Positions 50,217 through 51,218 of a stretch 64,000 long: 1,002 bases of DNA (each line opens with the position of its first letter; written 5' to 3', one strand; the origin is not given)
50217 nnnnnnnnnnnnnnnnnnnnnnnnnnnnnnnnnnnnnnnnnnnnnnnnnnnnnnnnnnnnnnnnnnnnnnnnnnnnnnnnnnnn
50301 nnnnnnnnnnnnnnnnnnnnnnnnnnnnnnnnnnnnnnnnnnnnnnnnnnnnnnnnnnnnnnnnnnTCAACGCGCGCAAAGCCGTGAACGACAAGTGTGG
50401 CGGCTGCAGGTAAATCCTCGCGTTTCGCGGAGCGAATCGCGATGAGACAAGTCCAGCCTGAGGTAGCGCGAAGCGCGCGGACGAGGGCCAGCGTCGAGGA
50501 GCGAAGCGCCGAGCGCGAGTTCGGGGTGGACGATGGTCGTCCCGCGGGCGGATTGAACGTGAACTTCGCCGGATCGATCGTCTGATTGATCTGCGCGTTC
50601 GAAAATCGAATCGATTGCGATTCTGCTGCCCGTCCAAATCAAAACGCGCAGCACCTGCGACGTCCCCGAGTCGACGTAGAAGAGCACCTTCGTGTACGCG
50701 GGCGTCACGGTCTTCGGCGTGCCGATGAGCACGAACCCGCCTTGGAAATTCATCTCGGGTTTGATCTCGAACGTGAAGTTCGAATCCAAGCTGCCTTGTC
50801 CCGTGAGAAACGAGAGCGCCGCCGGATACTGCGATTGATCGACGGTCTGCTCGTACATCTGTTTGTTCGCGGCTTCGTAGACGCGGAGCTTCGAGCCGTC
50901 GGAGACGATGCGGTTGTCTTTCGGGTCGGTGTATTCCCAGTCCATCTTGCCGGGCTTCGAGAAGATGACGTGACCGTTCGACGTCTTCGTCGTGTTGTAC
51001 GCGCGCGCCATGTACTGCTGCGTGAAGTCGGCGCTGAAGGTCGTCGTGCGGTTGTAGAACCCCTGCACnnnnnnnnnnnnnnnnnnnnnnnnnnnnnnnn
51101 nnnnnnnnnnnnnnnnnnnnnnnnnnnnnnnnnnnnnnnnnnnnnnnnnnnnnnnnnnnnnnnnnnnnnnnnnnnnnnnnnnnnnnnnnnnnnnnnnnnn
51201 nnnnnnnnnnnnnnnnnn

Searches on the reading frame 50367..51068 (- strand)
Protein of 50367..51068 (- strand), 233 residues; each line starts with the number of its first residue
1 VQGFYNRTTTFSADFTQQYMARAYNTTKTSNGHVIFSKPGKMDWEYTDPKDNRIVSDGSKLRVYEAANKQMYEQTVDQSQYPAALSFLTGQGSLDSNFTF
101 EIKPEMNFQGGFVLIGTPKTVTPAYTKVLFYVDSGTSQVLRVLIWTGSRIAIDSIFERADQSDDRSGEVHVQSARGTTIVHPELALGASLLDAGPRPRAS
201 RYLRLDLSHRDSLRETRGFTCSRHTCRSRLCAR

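Call 6: search_protein_families(library=pfam, max_evalue=0.1, proteins=[window:50367-51068:-])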
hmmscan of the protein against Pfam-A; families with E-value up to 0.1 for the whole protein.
window:50367-51068:- (233 aa): 1 family
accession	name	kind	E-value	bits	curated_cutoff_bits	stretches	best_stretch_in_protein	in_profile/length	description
PF03548.22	LolA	-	1.7e-20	73.9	23.6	1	8-133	3-126/165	Outer membrane lipoprotein carrier protein LolA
